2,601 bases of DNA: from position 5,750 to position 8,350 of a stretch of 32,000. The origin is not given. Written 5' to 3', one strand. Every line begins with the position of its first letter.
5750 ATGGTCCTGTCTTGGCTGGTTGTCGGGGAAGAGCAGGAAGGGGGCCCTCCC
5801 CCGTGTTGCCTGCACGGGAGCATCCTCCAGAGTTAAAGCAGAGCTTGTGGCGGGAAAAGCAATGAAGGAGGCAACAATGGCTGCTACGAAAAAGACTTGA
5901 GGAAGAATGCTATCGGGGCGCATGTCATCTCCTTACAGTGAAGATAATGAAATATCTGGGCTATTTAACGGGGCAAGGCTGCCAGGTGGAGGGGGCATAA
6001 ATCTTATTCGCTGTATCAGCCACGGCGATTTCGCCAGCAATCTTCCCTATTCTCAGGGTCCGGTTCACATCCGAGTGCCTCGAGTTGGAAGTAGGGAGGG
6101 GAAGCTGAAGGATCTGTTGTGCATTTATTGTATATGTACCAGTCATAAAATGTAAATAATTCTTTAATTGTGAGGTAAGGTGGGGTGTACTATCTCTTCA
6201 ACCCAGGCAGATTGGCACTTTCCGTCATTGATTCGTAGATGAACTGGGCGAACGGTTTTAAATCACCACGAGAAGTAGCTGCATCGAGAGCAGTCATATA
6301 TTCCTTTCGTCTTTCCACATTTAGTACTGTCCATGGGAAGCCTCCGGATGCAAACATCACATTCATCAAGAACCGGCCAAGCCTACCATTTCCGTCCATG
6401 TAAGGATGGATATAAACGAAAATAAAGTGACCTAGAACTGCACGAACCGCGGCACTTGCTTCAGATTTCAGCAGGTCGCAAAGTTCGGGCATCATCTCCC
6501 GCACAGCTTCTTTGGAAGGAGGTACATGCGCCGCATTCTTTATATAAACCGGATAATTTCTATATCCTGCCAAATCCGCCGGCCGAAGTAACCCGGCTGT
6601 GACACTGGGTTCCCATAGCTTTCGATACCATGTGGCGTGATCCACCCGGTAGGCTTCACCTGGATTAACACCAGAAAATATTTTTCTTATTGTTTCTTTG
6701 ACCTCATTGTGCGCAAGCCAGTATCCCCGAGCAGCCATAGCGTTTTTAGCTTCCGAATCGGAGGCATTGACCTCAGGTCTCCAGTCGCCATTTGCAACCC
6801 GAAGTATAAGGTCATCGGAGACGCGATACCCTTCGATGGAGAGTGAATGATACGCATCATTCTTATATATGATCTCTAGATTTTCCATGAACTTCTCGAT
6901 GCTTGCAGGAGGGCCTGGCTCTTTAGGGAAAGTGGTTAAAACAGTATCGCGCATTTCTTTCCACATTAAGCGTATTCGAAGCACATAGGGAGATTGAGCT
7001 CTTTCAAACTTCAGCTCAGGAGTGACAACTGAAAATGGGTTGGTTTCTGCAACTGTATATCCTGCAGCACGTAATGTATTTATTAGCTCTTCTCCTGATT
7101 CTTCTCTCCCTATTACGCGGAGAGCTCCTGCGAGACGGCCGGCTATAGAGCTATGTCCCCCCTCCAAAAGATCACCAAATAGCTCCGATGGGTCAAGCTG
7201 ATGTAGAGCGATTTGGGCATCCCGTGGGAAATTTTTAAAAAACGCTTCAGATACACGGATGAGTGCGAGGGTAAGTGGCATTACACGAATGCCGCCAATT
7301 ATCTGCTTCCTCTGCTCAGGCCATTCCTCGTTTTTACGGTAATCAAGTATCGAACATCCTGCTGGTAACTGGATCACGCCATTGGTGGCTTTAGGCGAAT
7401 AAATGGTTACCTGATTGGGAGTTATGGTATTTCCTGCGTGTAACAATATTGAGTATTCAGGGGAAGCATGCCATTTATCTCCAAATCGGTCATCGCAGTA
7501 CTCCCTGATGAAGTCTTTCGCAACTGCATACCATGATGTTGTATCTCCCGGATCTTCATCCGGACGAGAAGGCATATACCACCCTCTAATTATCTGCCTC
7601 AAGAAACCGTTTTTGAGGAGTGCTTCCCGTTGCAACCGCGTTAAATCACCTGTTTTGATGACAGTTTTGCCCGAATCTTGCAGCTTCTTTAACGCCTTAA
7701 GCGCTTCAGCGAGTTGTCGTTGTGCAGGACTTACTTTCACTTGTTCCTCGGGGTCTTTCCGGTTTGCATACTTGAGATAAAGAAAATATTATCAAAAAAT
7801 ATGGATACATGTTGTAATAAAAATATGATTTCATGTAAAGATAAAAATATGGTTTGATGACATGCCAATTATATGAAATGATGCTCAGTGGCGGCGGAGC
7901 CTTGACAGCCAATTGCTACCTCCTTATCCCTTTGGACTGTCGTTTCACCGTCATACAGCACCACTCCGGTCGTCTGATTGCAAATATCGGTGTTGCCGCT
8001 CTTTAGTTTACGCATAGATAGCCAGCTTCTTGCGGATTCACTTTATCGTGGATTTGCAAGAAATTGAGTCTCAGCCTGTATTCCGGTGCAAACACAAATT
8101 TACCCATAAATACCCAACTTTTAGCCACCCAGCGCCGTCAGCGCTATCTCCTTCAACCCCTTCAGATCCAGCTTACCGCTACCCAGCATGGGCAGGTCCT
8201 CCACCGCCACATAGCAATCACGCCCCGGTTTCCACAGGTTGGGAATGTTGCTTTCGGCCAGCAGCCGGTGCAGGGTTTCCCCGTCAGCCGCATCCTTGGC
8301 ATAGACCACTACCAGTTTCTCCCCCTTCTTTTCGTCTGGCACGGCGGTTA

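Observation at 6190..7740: Single-chain AbiEi-like / Fic fusion in an AT-rich islet: a possible fused toxin-antitoxin or abortive-infection module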

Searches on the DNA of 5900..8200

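Call 71: search_rna_families(source=window, start=5900, end=8200, threshold=evalue, max_evalue=1)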
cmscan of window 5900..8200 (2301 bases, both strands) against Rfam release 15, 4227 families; matches with E-value up to 1: 0.
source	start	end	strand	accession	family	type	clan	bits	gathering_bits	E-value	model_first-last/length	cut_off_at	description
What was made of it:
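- On Type III toxin-antitoxin (repeat-RNA antitoxin): There is no Rfam match (call 71).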
